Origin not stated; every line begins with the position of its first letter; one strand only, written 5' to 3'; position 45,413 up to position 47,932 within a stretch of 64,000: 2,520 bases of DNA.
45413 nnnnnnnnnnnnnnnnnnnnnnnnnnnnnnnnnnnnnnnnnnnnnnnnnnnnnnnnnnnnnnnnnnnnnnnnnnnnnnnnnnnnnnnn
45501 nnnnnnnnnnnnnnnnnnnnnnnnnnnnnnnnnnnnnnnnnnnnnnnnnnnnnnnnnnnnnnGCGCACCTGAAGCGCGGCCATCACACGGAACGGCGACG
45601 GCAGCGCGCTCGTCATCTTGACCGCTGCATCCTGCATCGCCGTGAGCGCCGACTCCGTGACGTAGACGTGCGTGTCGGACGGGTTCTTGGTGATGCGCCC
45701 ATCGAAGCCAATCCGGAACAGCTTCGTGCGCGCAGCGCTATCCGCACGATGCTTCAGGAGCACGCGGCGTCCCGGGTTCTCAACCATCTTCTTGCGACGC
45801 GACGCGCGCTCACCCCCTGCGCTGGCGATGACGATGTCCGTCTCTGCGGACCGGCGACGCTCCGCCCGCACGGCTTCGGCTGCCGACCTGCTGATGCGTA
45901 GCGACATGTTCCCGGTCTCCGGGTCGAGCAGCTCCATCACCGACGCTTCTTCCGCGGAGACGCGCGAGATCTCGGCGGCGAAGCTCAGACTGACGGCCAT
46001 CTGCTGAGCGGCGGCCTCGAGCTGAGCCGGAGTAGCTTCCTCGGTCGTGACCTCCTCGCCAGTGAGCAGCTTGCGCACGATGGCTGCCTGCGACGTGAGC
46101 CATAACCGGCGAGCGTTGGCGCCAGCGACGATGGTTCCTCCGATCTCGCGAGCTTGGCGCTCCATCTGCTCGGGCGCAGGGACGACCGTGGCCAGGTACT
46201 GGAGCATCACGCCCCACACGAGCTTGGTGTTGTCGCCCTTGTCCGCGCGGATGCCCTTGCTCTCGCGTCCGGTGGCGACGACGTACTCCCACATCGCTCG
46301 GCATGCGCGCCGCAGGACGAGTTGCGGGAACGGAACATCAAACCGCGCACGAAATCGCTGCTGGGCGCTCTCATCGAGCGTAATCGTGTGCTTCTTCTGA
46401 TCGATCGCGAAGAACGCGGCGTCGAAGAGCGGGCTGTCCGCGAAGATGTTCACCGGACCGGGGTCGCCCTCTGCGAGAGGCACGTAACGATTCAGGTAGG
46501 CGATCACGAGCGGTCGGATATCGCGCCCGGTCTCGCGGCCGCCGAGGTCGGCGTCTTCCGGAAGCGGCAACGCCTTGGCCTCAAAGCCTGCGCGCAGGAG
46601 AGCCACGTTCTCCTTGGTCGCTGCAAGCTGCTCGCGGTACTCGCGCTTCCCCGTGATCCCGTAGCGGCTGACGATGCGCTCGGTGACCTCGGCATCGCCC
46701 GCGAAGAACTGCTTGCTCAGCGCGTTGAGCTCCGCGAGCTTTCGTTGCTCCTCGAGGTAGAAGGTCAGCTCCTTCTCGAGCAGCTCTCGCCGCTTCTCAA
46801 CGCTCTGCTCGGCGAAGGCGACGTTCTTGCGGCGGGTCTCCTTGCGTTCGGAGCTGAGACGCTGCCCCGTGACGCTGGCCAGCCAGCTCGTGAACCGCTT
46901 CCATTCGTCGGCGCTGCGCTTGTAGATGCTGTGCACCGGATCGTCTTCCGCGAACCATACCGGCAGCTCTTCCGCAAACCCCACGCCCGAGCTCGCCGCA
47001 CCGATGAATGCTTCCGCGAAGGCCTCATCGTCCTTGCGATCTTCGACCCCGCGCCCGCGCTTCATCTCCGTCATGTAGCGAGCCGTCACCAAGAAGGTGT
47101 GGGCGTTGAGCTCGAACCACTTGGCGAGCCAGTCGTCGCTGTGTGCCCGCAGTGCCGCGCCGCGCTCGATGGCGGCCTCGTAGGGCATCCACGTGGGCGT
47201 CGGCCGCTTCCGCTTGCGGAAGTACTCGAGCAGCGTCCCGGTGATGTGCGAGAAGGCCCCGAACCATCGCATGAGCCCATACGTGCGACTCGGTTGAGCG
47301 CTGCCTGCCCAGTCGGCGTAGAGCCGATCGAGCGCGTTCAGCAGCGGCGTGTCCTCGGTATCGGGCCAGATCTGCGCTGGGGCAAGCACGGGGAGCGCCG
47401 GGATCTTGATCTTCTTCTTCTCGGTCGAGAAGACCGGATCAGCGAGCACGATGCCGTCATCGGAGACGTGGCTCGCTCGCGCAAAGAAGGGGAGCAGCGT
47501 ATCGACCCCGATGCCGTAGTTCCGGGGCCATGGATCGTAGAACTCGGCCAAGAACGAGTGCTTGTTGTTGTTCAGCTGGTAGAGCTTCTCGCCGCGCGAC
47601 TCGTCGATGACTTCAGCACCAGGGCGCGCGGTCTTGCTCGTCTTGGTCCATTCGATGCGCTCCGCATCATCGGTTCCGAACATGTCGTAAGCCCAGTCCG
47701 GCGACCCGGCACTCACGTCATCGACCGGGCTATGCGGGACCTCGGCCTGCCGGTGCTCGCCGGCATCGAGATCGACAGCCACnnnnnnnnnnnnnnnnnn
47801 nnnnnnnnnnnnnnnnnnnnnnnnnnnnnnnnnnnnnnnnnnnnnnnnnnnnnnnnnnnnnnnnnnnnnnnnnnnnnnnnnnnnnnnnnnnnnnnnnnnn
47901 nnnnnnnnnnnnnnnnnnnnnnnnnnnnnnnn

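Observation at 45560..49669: A 1369-aa tyrosine recombinase fused to an ~800-aa domain of unknown function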

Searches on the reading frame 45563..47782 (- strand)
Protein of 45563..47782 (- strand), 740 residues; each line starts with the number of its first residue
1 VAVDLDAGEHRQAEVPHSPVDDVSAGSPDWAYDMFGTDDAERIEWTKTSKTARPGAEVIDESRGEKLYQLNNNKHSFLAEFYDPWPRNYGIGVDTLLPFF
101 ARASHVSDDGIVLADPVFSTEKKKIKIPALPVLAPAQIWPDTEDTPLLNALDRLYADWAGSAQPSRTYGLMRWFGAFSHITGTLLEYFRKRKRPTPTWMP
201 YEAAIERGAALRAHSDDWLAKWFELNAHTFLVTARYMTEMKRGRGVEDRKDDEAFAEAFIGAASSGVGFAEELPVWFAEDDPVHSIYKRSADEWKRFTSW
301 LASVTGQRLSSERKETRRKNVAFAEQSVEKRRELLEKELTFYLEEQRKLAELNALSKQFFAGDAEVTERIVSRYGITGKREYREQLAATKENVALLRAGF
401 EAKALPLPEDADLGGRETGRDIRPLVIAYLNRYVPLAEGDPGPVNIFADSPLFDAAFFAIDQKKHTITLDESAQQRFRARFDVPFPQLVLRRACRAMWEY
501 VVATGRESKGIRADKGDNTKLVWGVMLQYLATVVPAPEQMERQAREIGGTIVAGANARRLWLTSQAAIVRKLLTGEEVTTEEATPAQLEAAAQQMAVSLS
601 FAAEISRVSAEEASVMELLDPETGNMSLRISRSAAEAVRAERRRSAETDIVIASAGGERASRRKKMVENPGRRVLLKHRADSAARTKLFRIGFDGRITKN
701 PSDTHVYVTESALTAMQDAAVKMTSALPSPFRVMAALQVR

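Call 36: predict_structure(alignment_id=A3)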
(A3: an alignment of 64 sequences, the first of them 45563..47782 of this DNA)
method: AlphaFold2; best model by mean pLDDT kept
length: 740 residues; sequences in the alignment: 64
mean_pLDDT: 81.5   pTM: 0.84
mean pLDDT of the five models: 81.5, 80.2, 78.9, 78.6, 78.0
residues with pLDDT >= 90: 360; 70-90: 211; 50-70: 104; < 50: 65
segments of 3 or more residues with pLDDT < 50: 1-17, 265-267, 507-516, 607-611, 621-631, 649-664
pLDDT, mean of each block of 10 residues (from residue 1): 35 48 85 79 91 88 86 92 93 94 64 64 76 92 89 92 87 91 91 91 95 96 92 79 69 74 53 89 97 95 91 90 92 95 96 96 97 97 97 95 91 71 93 84 81 90 97 93 93 94 64 49 88 95 83 89 92 85 92 87 56 54 42 61 64 37 51 76 70 60 74 86 90 88
secondary structure, 60 per line:
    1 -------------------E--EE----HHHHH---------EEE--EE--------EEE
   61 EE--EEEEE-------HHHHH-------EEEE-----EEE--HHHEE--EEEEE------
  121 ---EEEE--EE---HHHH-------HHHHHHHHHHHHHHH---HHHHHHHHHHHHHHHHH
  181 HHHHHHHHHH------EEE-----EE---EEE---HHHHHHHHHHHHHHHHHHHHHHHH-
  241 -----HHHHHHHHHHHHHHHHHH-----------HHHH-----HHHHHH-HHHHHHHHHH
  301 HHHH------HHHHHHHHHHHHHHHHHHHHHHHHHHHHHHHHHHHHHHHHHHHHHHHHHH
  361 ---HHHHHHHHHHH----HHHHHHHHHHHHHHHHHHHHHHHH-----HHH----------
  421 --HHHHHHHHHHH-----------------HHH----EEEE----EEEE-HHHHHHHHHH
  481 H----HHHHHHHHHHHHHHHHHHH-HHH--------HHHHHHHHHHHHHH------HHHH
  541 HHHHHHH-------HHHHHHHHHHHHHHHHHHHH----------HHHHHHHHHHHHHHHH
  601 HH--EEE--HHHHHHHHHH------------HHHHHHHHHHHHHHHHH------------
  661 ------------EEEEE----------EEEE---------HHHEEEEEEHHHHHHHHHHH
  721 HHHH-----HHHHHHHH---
elements in order (helices of 4 or more, strands of 3 or more residues): H29-33 E43-45 E58-62 E65-69 H77-81 E89-92 E98-100 E110-114 E124-127 H135-138 H146-160 H164-190 E197-199 E210-212 H216-239 H246-263 H275-278 H284-289 H291-304 H311-360 H364-374 H379-402 H423-433 E458-461 E466-469 H471-481 H486-504 H517-530 H537-547 H555-574 H585-602 E605-607 H610-619 H632-648 E673-677 E688-691 E704-709 H710-724 H730-737

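Call 39: fold_search(model_id=the predicted structure, library=pdb)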
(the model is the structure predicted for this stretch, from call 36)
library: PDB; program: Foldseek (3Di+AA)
matches with E <= 10: 160; with E <= 0.001: 0
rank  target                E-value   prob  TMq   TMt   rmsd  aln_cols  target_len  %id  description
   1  4pjw_A                8.8e-03  0.33  0.09  0.07  31.8       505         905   11  crystal structure of human Stromal Antigen 2 (SA2) in complex with Sister Chromatid Cohesion protein 1 (Scc1), with bo (released 2014-08-27)
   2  4pju_A                3.7e-02  0.28  0.10  0.08  31.8       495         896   12  crystal structure of human Stromal Antigen 2 (SA2) in complex with Sister Chromatid Cohesion protein 1 (Scc1) (released 2014-08-27)
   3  4pk7_A                6.3e-02  0.25  0.10  0.08  31.1       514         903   12  crystal structure of human Stromal Antigen 2 (SA2) in complex with Sister Chromatid Cohesion protein 1 (Scc1) with bou (released 2014-09-03)
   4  9j0a_D                7.2e-02  0.16  0.09  0.07  31.8       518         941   11  Complex structure of ANKRD11/STAG2/RAD21 (released 2025-03-19)
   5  7w1m_D                7.6e-02  0.25  0.10  0.08  31.2       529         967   12  Cryo-EM structure of human cohesin-CTCF-DNA complex (released 2023-05-31)
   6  7zjs_A                9.5e-02  0.15  0.09  0.08  31.9       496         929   12  Structural basis of centromeric cohesion protection by SGO1 (released 2023-04-26)
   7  7zjs_C                1.2e-01  0.16  0.10  0.08  30.2       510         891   13  Structural basis of centromeric cohesion protection by SGO1 (released 2023-04-26)
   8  9j0a_A                1.2e-01  0.15  0.09  0.08  31.9       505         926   12  Complex structure of ANKRD11/STAG2/RAD21 (released 2025-03-19)
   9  6wg3_D                2.9e-01  0.09  0.09  0.07  32.2       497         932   13  Cryo-EM structure of human Cohesin-NIPBL-DNA complex (released 2020-05-20)
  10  6qnx_A                3.0e-01  0.09  0.09  0.08  31.0       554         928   13  Structure of the SA2/SCC1/CTCF complex (released 2020-01-22)
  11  7z8v_D                4.0e-01  0.04  0.08  0.07  31.8       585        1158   10  CAND1-SCF-SKP2 (SKP1deldel) CAND1 engaged SCF rocked (released 2023-04-19)
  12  2qiz                  5.2e-01  0.08  0.10  0.08  28.9       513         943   10  Structure of the yeast U-box-containing ubiquitin ligase Ufd2p (released 2007-09-18)
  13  9hmv_A                6.8e-01  0.05  0.08  0.06  31.4       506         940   12  Cryo-EM structure of SA2-SCC1 complex at 2.9 angstrom (released 2025-09-03)
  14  6iv8_A                9.8e-01  0.03  0.09  0.09  35.0       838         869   11  the selenomethionine(SeMet)-derived Cas13d binary complex (released 2019-06-19)
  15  1wp1_B                1.2e+00  0.04  0.07  0.11  36.0       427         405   12  Crystal structure of the drug-discharge outer membrane protein, OprM (released 2004-11-02)
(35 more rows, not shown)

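Call 40: fold_search(model_id=the predicted structure, library=viral)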
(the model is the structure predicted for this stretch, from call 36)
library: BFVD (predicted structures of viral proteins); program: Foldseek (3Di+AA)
matches with E <= 10: 176; with E <= 0.001: 0
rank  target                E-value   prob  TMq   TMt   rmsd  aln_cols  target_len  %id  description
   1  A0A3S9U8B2            5.3e-02  0.10  0.09  0.09  51.9       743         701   12  Structural protein [Alteromonas phage ZP6]
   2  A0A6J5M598            2.8e-01  0.08  0.11  0.10  34.9       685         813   13  Uncharacterized protein [uncultured Caudovirales phage]
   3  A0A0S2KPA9            3.2e-01  0.08  0.08  0.11  28.6       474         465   12  53 kDa protein [Penicillium aurantiogriseum fusarivirus 1]
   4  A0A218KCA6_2          3.6e-01  0.11  0.10  0.08  20.2       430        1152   13  Putative tail tape measure protein [Bacillus phage PBC2]
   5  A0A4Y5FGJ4            4.0e-01  0.09  0.12  0.08  25.0       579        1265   11  Tape measure protein [Lactobacillus phage 3-521]
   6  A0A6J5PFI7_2          4.4e-01  0.06  0.08  0.06  43.4       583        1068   12  Large polyvalent protein associated domain-containing protein [uncultured Caudovirales phage]
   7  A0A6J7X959            4.6e-01  0.10  0.10  0.08  28.4       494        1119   12  Uncharacterized protein [uncultured Caudovirales phage]
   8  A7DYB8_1              5.7e-01  0.06  0.08  0.07  32.7       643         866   11  (no name in the UniProt tables at hand)
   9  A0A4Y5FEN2            7.2e-01  0.06  0.09  0.07  25.2       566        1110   11  Tape measure protein [Lactobacillus phage 521B]
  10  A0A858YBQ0            8.2e-01  0.06  0.08  0.11  33.5       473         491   10  Uncharacterized protein [Botrytis cinerea fusarivirus 6]
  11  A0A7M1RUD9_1          8.2e-01  0.02  0.06  0.04  39.6       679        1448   12  Uncharacterized protein [uncultured phage cr273_1]
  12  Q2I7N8                9.4e-01  0.04  0.07  0.11  26.3       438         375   12  Putative tape measure protein [Streptococcus phage 700P1]
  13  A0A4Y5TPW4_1          9.4e-01  0.03  0.07  0.05  30.4       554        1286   10  (no name in the UniProt tables at hand)
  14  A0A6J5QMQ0            9.8e-01  0.02  0.06  0.09  31.2       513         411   10  Uncharacterized protein [uncultured Caudovirales phage]
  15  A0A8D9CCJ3            1.0e+00  0.03  0.07  0.06  36.0       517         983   11  Uncharacterized protein [uncultured marine phage]
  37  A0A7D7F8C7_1          1.9e+00  0.01  0.06  0.04  32.9       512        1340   10  RNA-directed RNA polymerase L [Plecopteran hanta-related virus OKIAV215]
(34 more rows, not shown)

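Call 45: search_protein_representatives(alignment_id=A4)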
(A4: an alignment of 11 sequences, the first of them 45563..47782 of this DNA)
Query: 11 sequences, 724 profile positions. Proteins with E-value up to 0.001 (for the whole library): 173; up to 1e-10: 139; up to 1e-30: 54. The best 150 are listed.
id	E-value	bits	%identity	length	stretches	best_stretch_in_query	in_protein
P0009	6.4e-262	887.8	-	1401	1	1-722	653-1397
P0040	4.1e-250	848.8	-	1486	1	1-722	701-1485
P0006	1.0e-249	847.5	-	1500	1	1-721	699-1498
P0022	1.8e-248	843.3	-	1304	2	1-609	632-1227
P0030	3.7e-231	786.1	-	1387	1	1-723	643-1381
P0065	5.9e-230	782.1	-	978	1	4-722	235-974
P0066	4.7e-218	742.8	-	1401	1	1-723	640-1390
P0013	2.2e-205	700.9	-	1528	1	1-723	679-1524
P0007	4.1e-197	673.6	-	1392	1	1-722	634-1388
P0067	5.1e-197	673.2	-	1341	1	1-723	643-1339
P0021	3.4e-192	657.3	-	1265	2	11-624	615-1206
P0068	6.7e-189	646.4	-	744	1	74-722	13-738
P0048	9.3e-189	645.9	-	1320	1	2-722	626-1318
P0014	2.2e-186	638.1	-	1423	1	1-720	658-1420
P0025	3.9e-185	633.9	-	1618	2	19-665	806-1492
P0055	2.7e-144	498.9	-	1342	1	15-722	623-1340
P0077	2.6e-138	479.2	-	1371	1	4-721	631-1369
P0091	8.3e-49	183.3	-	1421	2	207-720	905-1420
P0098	8.2e-33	130.4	-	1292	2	249-621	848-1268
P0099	6.1e-28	114.3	-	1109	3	424-548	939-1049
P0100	3.2e-27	111.9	-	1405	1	92-521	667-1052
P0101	4.2e-27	111.5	-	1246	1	127-541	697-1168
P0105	1.2e-25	106.7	-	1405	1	90-526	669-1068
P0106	1.7e-25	106.2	-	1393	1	123-559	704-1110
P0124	2.3e-19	85.9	-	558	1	127-553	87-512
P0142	1.1e-16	77.2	-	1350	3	436-535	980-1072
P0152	2.0e-15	73.0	-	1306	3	435-528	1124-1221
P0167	1.4e-13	66.8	-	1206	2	271-523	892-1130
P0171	3.7e-13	65.4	-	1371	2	428-709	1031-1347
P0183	1.0e-10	57.3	-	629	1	126-488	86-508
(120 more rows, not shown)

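Call 48: search_protein_families(library=pfam, proteins=[P0091, P0098, P0099, P0100, P0101, P0142, P0152], max_evalue=0.001)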
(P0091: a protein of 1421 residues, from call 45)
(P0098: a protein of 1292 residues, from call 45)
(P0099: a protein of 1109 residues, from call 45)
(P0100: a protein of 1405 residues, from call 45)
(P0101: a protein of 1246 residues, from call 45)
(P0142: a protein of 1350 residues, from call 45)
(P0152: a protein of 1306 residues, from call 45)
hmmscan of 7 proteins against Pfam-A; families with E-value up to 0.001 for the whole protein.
P0091 (1421 aa): 1 family
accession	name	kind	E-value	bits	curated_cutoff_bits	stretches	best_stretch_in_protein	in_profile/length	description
PF00589.27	Phage_integrase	-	3.7e-19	69.6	27.1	1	340-525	22-169/172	Phage integrase family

P0098 (1292 aa): 1 family
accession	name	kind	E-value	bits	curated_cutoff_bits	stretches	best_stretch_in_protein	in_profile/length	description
PF00589.27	Phage_integrase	-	2.3e-15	57.2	27.1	1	468-513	125-170/172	Phage integrase family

P0099 (1109 aa): 1 family
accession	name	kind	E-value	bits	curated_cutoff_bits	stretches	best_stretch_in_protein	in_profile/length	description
PF00589.27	Phage_integrase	-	3.2e-12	47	27.1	1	313-510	22-170/172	Phage integrase family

P0100 (1405 aa): 1 family
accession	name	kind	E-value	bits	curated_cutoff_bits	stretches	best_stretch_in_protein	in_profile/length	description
PF00589.27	Phage_integrase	-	3.8e-20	72.8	27.1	1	303-521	8-170/172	Phage integrase family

P0101 (1246 aa): 1 family
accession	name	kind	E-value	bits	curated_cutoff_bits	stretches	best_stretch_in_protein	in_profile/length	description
PF00589.27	Phage_integrase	-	2.7e-19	70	27.1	1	312-508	9-167/172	Phage integrase family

P0142 (1350 aa): 1 family
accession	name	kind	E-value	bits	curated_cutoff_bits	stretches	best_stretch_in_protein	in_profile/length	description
PF00589.27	Phage_integrase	-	3.7e-19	69.6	27.1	1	322-527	20-170/172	Phage integrase family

P0152 (1306 aa): 1 family
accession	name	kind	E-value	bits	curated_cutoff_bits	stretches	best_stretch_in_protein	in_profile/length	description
PF00589.27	Phage_integrase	-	1e-17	64.9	27.1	1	304-508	18-170/172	Phage integrase family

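Call 59: search_solved_structures(query=A4, max_evalue=10, show_alignments=0)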
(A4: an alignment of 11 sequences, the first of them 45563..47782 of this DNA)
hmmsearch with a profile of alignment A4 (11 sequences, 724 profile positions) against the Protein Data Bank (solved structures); distinct sequences matched with E-value up to 10: 7.
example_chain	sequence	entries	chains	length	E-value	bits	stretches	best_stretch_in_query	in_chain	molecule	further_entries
7dtd_A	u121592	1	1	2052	0.18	13.5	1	538-648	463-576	Sodium channel protein type 1 subunit alpha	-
6j8e_A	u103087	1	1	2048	0.19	13.5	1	538-648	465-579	Sodium channel protein type 2 subunit alpha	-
3jbn_L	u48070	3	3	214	0.38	12.4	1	292-349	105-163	40S ribosomal protein eS8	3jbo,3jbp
3j7a_L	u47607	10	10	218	0.4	12.4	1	292-349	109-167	40S ribosomal protein eS8 | 40S ribosomal protein S8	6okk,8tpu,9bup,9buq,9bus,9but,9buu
7w77_D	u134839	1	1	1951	2.3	9.9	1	535-646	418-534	Sodium channel protein type 3 subunit alpha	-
7w7f_D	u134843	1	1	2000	2.3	9.9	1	535-646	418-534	Sodium channel protein type 3 subunit alpha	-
25ih_A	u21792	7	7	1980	7.7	8.1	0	532-649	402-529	Sodium channel protein type 8 subunit alpha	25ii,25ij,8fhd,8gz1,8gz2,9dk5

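Call 60: search_protein_families(library=pfam, alignment_id=A4, max_evalue=10)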
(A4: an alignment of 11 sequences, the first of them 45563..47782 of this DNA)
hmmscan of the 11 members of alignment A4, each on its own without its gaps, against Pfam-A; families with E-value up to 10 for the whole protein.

A. member 1, window:45563-47782:- (740 aa): 0 families

B. families by the number of members that match (of 11 scanned): 8 families
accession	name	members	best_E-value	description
PF03004.19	Transposase_24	1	0.025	Plant transposase (Ptta/En/Spm family)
PF12464.13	Mac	1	0.048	Maltose acetyltransferase hexapeptide capping motif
PF05655.16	AvrD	1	0.086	Pseudomonas avirulence D protein (AvrD)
PF11166.13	DUF2951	1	0.13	Protein of unknown function (DUF2951)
PF24965.1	TRS130_4HB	1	0.68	TRS130-like four helical bundle domain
PF23161.1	HTH_RNase_II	1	0.82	Double HTH domain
PF04632.18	FUSC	1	4.9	Fusaric acid resistance protein family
PF09278.17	MerR-DNA-bind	1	6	MerR, DNA binding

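Call 68: search_dna_similar(query=P0100, collection=phages, mode=protein, max_rows=10)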
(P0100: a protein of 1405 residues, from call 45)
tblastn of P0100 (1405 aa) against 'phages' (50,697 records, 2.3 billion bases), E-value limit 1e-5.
No match.
